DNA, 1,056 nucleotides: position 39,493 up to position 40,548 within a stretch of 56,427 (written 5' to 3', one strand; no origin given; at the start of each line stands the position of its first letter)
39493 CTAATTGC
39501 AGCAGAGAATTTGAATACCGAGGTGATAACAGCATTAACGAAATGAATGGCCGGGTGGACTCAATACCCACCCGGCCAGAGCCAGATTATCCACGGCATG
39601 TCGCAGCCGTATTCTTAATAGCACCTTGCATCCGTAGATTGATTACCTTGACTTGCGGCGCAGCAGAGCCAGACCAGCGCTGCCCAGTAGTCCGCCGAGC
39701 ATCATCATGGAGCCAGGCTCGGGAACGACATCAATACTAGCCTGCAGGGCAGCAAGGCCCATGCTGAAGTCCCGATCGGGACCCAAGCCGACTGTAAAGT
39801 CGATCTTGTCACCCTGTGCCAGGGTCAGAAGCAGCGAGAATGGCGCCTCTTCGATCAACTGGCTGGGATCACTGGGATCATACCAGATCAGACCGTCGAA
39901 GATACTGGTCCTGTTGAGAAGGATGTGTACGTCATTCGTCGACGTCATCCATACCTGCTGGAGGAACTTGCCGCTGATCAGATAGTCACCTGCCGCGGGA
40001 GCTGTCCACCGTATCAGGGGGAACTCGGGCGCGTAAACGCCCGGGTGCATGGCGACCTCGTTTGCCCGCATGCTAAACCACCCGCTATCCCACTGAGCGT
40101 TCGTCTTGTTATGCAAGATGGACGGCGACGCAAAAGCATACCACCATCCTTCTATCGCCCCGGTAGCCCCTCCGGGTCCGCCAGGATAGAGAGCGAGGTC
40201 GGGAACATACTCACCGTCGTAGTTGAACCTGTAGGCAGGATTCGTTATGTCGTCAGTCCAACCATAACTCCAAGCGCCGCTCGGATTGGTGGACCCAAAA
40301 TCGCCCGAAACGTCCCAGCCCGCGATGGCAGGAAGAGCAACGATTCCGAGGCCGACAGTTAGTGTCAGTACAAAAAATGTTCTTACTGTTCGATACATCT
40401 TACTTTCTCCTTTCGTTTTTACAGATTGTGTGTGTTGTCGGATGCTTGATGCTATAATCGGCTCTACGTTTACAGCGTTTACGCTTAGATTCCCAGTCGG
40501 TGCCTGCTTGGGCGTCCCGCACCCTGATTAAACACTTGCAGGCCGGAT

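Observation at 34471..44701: Uncharacterised roughly 190-aa N-terminal module (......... ... AMHPG ... RW.AP..G ... GD.VDF) shared by three neighbouring secreted proteins, one of which is only this module plus a PEP-CTERM anchor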

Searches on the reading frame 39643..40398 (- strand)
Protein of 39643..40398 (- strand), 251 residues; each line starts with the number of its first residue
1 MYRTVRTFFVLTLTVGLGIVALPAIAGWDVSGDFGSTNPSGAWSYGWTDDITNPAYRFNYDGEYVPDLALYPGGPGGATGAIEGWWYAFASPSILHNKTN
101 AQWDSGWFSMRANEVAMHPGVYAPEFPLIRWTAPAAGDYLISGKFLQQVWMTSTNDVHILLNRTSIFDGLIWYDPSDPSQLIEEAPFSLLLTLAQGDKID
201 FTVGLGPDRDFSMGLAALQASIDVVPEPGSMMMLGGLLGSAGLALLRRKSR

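Call 8: search_protein_families(library=pfam, proteins=[window:39643-40398:-], max_evalue=0.1)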
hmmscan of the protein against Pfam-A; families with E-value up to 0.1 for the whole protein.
window:39643-40398:- (251 aa): 1 family
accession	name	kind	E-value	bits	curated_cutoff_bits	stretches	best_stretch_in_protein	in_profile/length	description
PF07589.16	PEP-CTERM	-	0.00038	20.9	20.7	1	225-248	2-24/24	PEP-CTERM motif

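Call 9: search_protein_families(library=ncbifam, proteins=[window:39643-40398:-], max_evalue=0.1)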
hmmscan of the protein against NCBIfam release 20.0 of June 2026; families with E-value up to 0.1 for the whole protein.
window:39643-40398:- (251 aa): 8 families
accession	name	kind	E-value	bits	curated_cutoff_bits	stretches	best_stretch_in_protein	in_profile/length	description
NF033554.9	floc_PepA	equivalog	0.00024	21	80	1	174-250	188-260/261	flocculation-associated PEP-CTERM protein PepA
TIGR02595.1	PEP_CTERM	domain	0.00098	19.8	16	1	225-250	1-23/24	PEP-CTERM sorting domain-containing protein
NF038125.1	PEP_CTERM_THxN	subfamily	0.0027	17.3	85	1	218-249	217-245/246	THxN family PEP-CTERM protein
NF038129.1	PEP_NF038129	equivalog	0.0079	16.1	65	1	201-249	146-193/194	NF038129 family PEP-CTERM protein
NF041538.1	PEP_EDSA_1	subfamily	0.013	15.2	100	1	219-249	277-306/307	EDSAP-1 family PEP-CTERM protein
NF038124.1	PEP_CTERM_TLD_A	exception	0.049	13.2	100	1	215-249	200-235/235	PEP_CTERM-anchored TLD domain-containing protein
NF038120.1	PEP_CTERM_QFxxD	subfamily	0.097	12.5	80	0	222-248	190-214/215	NF038120 family PEP-CTERM protein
NF038126.1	PEP_CTERM_FxDxF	subfamily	0.099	12.9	50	0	221-248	138-165/165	FxDxF family PEP-CTERM protein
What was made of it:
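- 39643..39726 (-): PEP-CTERM sorting signal of the 251-aa protein (VPEPGS, transmembrane helix, RRKSR) plus the stop codon. TIGR02595 19.8 bits (cut-off 16) (calls 8, 9).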

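Call 13: find_homologous_proteins(query=A1, max_evalue=0.001)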
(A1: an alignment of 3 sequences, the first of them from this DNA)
Query A1 (3 sequences) (204 aa, profile of the alignment): 152 proteins with E <= 0.001 among 8000 candidates; the best 120 are listed.
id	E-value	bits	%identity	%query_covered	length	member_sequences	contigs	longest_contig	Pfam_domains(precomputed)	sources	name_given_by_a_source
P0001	1.1e-82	295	100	100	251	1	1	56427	-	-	-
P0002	5.3e-40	155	30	86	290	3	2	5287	-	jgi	jgi:hypothetical protein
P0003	4.4e-32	129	32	99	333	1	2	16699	-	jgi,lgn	jgi:hypothetical protein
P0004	2.0e-30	124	35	68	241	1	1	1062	-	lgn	-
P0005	2.2e-30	124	31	100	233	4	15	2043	PF07589.17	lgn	-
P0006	6.2e-30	122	35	100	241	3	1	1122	-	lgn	-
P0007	2.7e-29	120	32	98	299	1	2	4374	-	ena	-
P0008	5.4e-29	119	36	99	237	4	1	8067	PF07589.17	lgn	-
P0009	2.2e-28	117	33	88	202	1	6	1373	-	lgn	-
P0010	4.5e-28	116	32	91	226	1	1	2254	-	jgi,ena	-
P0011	8.3e-28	116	30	89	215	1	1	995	-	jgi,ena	-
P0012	1.3e-27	115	35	99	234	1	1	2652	-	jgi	jgi:hypothetical protein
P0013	1.9e-27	114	31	94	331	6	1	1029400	-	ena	-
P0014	2.4e-27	114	32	99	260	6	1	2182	-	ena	-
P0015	2.5e-27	114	30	96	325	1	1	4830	PF13620.13,PF17210.10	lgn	-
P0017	3.5e-27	114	32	94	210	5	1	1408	-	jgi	jgi:hypothetical protein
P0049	3.4e-23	100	29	90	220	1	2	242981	-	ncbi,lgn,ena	-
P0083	1.1e-17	82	25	90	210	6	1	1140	-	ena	-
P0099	4.6e-15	74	24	94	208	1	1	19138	-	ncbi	-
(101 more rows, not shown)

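Call 14: search_solved_structures(query=A1, max_evalue=10)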
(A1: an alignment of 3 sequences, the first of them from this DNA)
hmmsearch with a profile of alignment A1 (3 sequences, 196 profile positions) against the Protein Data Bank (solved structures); distinct sequences matched with E-value up to 10: 0.

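Call 33: find_related_loci(query=A1, collection=genome_contigs, flank=8000)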
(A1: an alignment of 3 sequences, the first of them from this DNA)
Query A1 (204 aa) in genome_contigs; peptide patterns used: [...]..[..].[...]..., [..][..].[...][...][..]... (x = any residue, [..] = any of these).
314 stretches matched a pattern; 210 encode a relative of the query (tblastn E <= 1e-3); the best 80 are kept; 80 distinct loci.
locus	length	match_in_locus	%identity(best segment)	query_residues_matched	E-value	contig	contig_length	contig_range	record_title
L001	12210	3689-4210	35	10-202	2e-23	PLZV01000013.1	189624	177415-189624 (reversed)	MAG: Verrucomicrobia bacterium isolate palsa_1439 73.20120700_P3D.107_contig_12134, whole genome shotgun sequence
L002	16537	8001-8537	34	2-202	9e-23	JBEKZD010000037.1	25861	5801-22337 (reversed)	MAG: Verrucomicrobiia bacterium isolate SPRUCE 690 SPRUCE_690_37, whole genome shotgun sequence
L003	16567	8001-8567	33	2-204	8e-22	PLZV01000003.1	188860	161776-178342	MAG: Verrucomicrobia bacterium isolate palsa_1439 73.20120700_P3D.107_contig_811, whole genome shotgun sequence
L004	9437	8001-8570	34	2-201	6e-22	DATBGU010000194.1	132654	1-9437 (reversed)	MAG TPA_asm: Gemmataceae bacterium isolate SMAG_U3846 k141_5653534, whole genome shotgun sequence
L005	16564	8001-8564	36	1-202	5e-21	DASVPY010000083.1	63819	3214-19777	MAG TPA_asm: Pyrinomonadaceae bacterium isolate SMAG_U3191 k141_421694, whole genome shotgun sequence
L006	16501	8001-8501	35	10-191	2e-20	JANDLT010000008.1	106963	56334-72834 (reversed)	MAG: Pyrinomonadaceae bacterium MAG19_C2-C3 MAG19_7, whole genome shotgun sequence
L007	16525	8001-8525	33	10-202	2e-20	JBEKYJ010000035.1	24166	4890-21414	MAG: Verrucomicrobiia bacterium isolate SPRUCE 672 SPRUCE_672_35, whole genome shotgun sequence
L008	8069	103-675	33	2-204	7e-20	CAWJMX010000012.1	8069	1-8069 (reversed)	MAG: uncultured Gammaproteobacteria bacterium isolate MFD02832.bin.1.63 genome assembly, contig: contig_42282, whole gen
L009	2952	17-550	33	12-203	4e-20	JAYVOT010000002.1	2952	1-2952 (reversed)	MAG: Chthonomonadaceae bacterium isolate GL72_DN_concoct_34 GL72_DN_concoct_34_1, whole genome shotgun sequence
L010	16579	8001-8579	32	2-202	3e-19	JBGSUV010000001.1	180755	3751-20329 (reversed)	MAG: Pirellulaceae bacterium isolate JTS-AC441 k141_2616061, whole genome shotgun sequence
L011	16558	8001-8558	35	2-204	5e-19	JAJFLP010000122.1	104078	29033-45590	MAG: Verrucomicrobia bacterium isolate OFTM198 OFTM198_121, whole genome shotgun sequence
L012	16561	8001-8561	34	3-202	9e-19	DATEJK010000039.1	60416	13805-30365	MAG TPA_asm: Terriglobales bacterium isolate SMAG_U8862 k141_1192239, whole genome shotgun sequence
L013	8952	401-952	31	2-201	7e-19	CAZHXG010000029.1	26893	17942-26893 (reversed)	MAG TPA_asm: uncultured Bifidobacteriaceae bacterium isolate binchicken_co54_528 genome assembly, contig: NODE_3071_leng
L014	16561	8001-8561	29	2-204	4e-18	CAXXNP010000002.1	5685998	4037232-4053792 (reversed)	MAG: Opitutales bacterium isolate 685e4509-010e-4797-9872-a51ee4494a19 genome assembly, contig: contig_2, whole genome s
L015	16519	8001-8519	30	1-196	4e-17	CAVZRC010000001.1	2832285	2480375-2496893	MAG: uncultured Planctomycetota bacterium isolate MFD09671.bin.2.109 genome assembly, contig: contig_10675, whole genome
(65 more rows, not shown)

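Call 40: search_protein_families(library=pfam, proteins=[P0017, P0049, P0011, P0083, P0099, P0009], max_evalue=10)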
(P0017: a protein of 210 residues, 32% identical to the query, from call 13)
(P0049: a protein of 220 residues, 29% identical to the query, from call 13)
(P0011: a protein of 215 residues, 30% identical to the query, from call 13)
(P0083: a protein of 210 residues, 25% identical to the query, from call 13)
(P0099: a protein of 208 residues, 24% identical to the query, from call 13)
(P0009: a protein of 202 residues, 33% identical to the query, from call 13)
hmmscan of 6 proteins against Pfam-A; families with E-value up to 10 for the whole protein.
P0017 (210 aa): 0 families

P0049 (220 aa): 0 families

P0011 (215 aa): 0 families

P0083 (210 aa): 0 families

P0099 (208 aa): 1 family
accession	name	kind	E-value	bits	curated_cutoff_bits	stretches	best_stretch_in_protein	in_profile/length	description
PF12386.14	Peptidase_C71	-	0.19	11.9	22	1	28-57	102-131/149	Pseudomurein endo-isopeptidase Pei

P0009 (202 aa): 0 families

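Call 60: find_encoding_contigs(protein=window:39643-40398:-, flank=1000, max_places=3)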
Protein window:39643-40398:- (251 aa): no gene with exactly this product is on record in the collection.
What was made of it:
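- On PEP-CTERM / exosortase substrates: The rest of the genome is not available, and the 251-aa protein is not on record elsewhere (call 60).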

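Call 67: search_protein_families(library=pfam, alignment_id=A6, max_evalue=0.00001)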
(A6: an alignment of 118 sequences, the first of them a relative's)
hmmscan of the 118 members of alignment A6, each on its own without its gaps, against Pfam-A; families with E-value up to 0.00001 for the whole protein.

A. member 1, L001:1173-2354:+ (394 aa): 2 families
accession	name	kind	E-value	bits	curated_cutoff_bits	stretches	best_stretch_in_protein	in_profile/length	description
PF10282.15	Lactonase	-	3.2e-122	408.5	21.7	1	41-390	2-344/344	Lactonase, 7-bladed beta-propeller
PF08450.18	SGL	-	3.8e-08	33.7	26.3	0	245-284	142-181/246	SMP-30/Gluconolactonase/LRE-like region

B. families by the number of members that match (of 118 scanned): 116 families (the first 25 are shown)
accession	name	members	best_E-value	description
PF13424.12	TPR_12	4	1.5e-35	Tetratricopeptide repeat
PF00515.34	TPR_1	4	2.6e-18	Tetratricopeptide repeat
PF07719.23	TPR_2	4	1.3e-17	Tetratricopeptide repeat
PF13181.12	TPR_8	4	7e-14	Tetratricopeptide repeat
PF00593.30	TonB_dep_Rec_b-barrel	3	4e-40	TonB dependent receptor-like, beta-barrel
PF07715.20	Plug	3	1e-31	TonB-dependent Receptor Plug Domain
PF13414.12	TPR_11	3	1.9e-26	TPR repeat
PF14559.12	TPR_19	3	3.4e-21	Tetratricopeptide repeat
PF13432.12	TPR_16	3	1e-17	Tetratricopeptide repeat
PF13428.12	TPR_14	3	8.4e-13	Tetratricopeptide repeat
PF10282.15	Lactonase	2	3e-123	Lactonase, 7-bladed beta-propeller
PF20979.2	Arginosuc_syn_C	2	3.7e-85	Arginosuccinate synthase C-terminal domain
PF00764.25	Arginosuc_synth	2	4e-63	Arginosuccinate synthase N-terminal HUP domain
PF00884.28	Sulfatase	2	2.9e-58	Sulfatase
PF00069.31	Pkinase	2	1.1e-44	Protein kinase domain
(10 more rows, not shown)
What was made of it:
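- The genomic neighbourhood of the small members is heterogeneous (call 67).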
